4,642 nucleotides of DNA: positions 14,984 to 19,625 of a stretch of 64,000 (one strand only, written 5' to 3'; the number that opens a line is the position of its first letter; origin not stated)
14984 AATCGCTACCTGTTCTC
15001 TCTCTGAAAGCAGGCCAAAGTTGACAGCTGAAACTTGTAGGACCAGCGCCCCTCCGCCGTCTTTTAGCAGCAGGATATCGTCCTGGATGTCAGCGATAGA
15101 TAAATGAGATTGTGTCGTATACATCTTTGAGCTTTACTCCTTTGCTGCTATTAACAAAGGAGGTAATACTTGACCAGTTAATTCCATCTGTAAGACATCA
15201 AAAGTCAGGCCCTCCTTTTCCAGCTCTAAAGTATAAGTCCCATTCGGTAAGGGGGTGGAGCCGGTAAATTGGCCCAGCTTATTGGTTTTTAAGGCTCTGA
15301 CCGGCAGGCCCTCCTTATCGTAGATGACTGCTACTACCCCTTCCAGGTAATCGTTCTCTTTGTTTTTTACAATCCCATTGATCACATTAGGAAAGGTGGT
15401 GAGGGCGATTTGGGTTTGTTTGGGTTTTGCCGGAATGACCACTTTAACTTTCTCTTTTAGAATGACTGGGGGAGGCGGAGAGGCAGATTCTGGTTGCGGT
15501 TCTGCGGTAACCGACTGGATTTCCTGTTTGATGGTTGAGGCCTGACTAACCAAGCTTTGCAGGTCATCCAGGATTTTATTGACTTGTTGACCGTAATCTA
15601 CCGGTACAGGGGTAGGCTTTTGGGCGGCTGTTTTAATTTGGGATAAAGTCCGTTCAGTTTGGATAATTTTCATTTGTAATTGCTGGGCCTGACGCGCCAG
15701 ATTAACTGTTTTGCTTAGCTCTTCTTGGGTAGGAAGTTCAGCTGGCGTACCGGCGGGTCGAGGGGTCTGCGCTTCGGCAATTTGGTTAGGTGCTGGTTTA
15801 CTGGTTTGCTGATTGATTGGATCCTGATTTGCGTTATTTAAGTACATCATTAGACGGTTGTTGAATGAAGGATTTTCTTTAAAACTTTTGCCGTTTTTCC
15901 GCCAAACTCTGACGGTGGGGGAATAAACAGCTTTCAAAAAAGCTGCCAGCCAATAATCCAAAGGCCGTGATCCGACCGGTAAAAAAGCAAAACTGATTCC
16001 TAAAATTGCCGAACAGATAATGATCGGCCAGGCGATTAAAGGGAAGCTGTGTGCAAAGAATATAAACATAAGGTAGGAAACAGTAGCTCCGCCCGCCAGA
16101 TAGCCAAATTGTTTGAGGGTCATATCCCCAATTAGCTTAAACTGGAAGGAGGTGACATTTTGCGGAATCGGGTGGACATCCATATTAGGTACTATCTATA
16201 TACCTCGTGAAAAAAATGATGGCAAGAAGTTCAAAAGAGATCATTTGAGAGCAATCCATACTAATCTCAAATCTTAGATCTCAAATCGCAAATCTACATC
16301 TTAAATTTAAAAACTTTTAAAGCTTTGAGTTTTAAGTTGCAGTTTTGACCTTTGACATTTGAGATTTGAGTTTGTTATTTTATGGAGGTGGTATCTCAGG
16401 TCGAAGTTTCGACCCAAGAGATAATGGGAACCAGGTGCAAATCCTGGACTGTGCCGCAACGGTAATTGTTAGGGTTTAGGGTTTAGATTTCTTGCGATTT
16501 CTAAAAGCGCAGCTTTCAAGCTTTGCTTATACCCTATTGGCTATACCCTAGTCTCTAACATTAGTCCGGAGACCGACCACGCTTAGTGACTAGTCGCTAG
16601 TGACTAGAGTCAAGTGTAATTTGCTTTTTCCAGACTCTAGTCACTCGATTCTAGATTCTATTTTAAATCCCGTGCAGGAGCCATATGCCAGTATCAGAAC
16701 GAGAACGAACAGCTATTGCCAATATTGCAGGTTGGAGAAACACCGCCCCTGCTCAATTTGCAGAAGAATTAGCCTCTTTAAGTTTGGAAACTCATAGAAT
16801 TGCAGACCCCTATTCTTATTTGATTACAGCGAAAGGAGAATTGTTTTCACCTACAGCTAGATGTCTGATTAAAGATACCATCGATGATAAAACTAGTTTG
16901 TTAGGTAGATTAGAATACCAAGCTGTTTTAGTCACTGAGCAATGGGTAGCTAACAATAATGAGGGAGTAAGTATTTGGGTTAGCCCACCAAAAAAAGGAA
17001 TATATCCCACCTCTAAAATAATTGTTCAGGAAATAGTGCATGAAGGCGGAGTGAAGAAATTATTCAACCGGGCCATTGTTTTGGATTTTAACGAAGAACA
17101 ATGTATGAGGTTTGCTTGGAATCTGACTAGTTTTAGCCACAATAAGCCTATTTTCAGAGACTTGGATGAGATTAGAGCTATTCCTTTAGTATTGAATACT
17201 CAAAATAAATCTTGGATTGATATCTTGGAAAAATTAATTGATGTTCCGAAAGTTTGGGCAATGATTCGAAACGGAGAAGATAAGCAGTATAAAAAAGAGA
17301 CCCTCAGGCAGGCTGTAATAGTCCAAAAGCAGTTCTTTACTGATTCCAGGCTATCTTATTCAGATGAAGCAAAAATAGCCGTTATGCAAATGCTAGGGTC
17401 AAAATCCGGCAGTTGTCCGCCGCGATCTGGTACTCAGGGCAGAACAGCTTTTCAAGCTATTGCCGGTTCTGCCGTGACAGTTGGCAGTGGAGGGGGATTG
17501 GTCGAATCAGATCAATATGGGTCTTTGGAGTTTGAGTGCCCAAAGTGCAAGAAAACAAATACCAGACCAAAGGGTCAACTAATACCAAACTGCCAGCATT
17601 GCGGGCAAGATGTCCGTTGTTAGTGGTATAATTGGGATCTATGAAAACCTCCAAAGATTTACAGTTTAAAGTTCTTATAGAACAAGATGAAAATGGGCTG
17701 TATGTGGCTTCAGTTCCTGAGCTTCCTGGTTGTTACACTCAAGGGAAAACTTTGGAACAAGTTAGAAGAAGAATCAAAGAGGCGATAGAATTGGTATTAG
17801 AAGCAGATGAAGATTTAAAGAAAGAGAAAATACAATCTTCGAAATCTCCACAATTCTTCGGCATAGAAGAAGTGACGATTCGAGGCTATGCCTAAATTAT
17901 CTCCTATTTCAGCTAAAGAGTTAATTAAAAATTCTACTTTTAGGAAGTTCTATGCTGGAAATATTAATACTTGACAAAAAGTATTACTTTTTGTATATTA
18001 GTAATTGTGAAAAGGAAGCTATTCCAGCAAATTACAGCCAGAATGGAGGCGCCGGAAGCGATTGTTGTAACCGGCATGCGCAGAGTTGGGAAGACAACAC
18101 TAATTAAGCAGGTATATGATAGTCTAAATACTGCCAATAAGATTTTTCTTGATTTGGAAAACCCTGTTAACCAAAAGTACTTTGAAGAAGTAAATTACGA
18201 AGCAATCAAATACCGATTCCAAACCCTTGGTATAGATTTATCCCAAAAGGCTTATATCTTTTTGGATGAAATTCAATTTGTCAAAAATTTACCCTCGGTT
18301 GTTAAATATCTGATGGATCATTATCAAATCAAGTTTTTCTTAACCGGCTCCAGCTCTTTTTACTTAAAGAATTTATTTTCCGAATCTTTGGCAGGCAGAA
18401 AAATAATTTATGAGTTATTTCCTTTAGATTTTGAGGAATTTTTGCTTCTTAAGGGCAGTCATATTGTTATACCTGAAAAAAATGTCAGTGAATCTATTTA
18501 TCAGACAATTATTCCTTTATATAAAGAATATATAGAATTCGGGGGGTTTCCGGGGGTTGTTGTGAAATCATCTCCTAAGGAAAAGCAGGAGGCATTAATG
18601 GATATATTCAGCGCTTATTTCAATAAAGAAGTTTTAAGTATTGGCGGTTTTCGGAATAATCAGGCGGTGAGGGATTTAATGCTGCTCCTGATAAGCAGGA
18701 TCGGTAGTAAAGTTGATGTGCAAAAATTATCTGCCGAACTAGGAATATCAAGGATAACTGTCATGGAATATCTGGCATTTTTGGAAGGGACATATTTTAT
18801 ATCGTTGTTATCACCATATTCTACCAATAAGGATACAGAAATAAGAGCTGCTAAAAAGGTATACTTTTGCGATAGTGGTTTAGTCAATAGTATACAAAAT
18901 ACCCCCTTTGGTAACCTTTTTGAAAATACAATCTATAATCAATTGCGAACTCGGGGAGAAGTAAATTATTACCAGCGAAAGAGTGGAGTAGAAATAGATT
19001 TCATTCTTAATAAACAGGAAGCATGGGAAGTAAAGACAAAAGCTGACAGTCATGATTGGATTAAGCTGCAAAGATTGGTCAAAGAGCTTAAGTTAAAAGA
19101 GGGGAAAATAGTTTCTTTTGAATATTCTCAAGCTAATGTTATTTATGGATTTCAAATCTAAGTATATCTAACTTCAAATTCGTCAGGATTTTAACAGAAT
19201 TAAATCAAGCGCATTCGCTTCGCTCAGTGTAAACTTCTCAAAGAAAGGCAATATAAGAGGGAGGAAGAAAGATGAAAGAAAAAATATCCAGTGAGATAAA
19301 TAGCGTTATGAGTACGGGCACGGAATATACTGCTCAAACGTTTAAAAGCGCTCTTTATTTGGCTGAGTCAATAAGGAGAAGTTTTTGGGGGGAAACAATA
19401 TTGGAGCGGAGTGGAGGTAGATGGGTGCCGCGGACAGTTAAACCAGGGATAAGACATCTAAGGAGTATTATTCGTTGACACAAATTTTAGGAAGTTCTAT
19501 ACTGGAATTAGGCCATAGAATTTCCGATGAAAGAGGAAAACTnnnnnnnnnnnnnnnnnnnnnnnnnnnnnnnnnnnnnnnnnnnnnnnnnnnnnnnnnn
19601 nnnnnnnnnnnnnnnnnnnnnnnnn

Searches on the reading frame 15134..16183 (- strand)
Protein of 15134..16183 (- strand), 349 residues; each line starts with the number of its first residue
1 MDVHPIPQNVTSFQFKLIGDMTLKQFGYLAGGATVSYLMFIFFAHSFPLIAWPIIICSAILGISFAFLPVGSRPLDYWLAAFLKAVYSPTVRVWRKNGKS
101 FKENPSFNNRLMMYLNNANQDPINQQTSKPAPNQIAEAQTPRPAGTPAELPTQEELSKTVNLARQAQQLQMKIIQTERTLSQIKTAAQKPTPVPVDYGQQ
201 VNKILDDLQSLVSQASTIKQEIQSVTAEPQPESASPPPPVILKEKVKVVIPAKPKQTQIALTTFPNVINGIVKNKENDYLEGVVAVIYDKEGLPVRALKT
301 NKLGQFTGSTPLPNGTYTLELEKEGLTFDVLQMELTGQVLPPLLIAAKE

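Call 6: search_protein_families(library=pfam, proteins=[window:15134-16183:-], max_evalue=0.01)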
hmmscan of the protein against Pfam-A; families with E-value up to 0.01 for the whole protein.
window:15134-16183:- (349 aa): 3 families
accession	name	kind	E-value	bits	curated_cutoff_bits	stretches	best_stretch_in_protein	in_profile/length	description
PF12666.12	PrgI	-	2.3e-09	38.1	27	1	5-93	1-90/91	PrgI family protein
PF13620.12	CarboxypepD_reg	-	0.00095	19.9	32.3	1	268-326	2-59/82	Carboxypeptidase regulatory-like domain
PF03961.19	FapA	-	0.0074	16.4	31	1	145-229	136-226/272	Flagellar Assembly Protein A beta solenoid domain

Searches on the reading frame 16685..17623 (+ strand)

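Call 6: search_protein_families(library=pfam, proteins=[window:16685-17623:+], max_evalue=0.01)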
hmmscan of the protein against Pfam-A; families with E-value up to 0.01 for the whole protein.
window:16685-17623:+ (312 aa): 0 families

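Call 86: search_protein_families(library=padloc, proteins=[window:16685-17623:+], max_evalue=0.01)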
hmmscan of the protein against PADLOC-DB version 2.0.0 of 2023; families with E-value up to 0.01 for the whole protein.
window:16685-17623:+ (312 aa): 1 family
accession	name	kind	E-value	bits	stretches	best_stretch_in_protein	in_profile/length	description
PDLC04162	HEC-08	-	0.00011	19.4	1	169-309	136-270/358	-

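Call 87: search_protein_families(library=pfam, proteins=[window:16685-17623:+], max_evalue=1)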
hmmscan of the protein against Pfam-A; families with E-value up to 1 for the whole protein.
window:16685-17623:+ (312 aa): 4 families
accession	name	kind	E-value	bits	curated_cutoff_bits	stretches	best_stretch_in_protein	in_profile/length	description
PF01780.25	Ribosomal_L37ae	-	0.14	12.7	21.9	1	282-309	33-60/85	Ribosomal L37ae protein family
PF03095.20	PTPA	-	0.15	12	27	1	180-219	250-288/293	Phosphotyrosyl phosphate activator (PTPA) protein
PF07295.17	DUF1451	-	0.19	12.3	26.1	1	282-309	113-140/146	Zinc-ribbon containing domain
PF23455.1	DUF7129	-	0.21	11.8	30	1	282-311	11-38/45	Domain of unknown function (DUF7129)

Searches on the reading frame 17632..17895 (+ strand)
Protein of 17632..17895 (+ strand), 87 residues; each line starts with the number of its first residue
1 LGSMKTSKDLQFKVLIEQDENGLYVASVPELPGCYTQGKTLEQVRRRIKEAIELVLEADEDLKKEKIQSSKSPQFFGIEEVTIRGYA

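Call 87: search_protein_families(library=pfam, proteins=[window:17632-17895:+], max_evalue=1)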
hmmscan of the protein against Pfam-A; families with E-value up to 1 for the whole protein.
window:17632-17895:+ (87 aa): 5 families
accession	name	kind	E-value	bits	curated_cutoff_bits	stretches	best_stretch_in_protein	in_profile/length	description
PF15919.11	HicB_lk_antitox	-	8.8e-11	42.5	27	1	12-65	1-54/123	HicB_like antitoxin of bacterial toxin-antitoxin system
PF21748.3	UPF0150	-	3e-08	33.9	27.3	1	19-54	16-51/64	UPF0150-like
PF08972.17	DUF1902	-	0.0022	18.5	22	1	19-65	10-56/74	Domain of unknown function (DUF1902)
PF09351.15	DUF1993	-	0.086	13.3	23.4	1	11-71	52-112/161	Domain of unknown function (DUF1993)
PF06241.17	Castor_Poll_mid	-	0.14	12.6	26.7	1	12-56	21-60/104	Castor and Pollux, part of voltage-gated ion channel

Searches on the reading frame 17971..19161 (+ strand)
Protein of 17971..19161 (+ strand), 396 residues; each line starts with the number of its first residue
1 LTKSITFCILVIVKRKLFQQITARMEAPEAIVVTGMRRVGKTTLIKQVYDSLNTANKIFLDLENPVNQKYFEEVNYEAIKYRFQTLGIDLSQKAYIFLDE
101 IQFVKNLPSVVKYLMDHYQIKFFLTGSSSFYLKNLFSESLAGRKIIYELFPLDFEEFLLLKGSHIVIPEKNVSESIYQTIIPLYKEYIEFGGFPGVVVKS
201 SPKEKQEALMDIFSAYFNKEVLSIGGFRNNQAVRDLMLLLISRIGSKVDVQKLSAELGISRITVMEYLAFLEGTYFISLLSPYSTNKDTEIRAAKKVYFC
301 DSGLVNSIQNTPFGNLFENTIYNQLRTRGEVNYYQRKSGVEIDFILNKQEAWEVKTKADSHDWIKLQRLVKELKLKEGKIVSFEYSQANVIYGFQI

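Call 6: search_protein_families(library=pfam, proteins=[window:17971-19161:+], max_evalue=0.01)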
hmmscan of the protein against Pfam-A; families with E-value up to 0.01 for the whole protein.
window:17971-19161:+ (396 aa): 10 families
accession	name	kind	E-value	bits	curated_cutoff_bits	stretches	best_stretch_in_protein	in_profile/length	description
PF13173.12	AAA_14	-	6.4e-33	113.9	27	1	29-158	3-129/129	AAA domain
PF13635.12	DUF4143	-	5.2e-26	91.7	28.1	1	220-355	3-158/160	Domain of unknown function (DUF4143)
PF01637.24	ATPase_2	-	3e-07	30.9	33.2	1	23-77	15-69/225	ATPase domain predominantly from Archaea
PF13401.12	AAA_22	-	0.00012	22.8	27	1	29-129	6-125/130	AAA domain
PF25201.1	nSTAND6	-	0.00057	20.4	27.7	1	16-62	6-52/148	Novel STAND NTPase 6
PF13191.12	AAA_16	-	0.0012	19.8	32.6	1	23-62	19-58/167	AAA ATPase domain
PF03266.21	NTPase_1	-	0.004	17.5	23.9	0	31-56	2-27/168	NTPase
PF13479.12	AAA_24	-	0.0049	17.2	27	1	30-94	4-76/195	AAA domain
PF00931.28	NB-ARC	-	0.0085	15.8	23.5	0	24-58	14-48/248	NB-ARC domain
PF00392.27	GntR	-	0.0091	16.1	27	0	232-272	8-49/64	Bacterial regulatory proteins, gntR family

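Call 86: search_protein_families(library=padloc, proteins=[window:17971-19161:+], max_evalue=0.01)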
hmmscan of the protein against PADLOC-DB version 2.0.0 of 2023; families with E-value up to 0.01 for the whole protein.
window:17971-19161:+ (396 aa): 9 families
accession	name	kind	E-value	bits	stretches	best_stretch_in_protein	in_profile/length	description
PDLC04787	PDC-S01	-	8.9e-66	220.4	1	12-351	10-349/412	-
PDLC04789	PDC-S01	-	1.5e-65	219.7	1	13-358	2-342/375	-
PDLC04790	PDC-S01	-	9.6e-47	157.6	1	12-373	11-386/422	-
PDLC04791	PDC-S01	-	6e-29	98.9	2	14-150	3-143/395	-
PDLC04788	PDC-S01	-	6.7e-25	85.9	1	14-316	3-318/448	-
PDLC04792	PDC-S01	-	1e-24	85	2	13-199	2-202/452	-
PDLC04786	PDC-S01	-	1.6e-23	81.1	1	14-374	4-403/439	-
PDLC04984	PDC-S27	-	9e-05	19.5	1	24-51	19-46/474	-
PDLC01268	CasR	-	0.0033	15.4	0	247-278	137-168/179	"CAS-I,CAS-II,CAS-III,CAS-IV,CAS-V,CAS-VI; associated_signaling"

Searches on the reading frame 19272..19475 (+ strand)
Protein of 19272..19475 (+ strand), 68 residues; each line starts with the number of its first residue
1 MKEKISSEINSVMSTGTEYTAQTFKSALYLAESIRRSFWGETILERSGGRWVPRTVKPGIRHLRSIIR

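Call 86: search_protein_families(library=padloc, proteins=[window:19272-19475:+], max_evalue=0.01)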
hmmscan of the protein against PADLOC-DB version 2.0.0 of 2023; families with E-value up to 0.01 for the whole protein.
window:19272-19475:+ (68 aa): 0 families

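Call 87: search_protein_families(library=pfam, proteins=[window:19272-19475:+], max_evalue=1)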
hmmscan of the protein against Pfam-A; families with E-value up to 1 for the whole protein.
window:19272-19475:+ (68 aa): 1 family
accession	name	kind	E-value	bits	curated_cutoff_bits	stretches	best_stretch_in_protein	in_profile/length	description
PF17506.7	DUF5438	-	0.13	13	27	1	5-39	21-55/71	Family of unknown function (DUF5438)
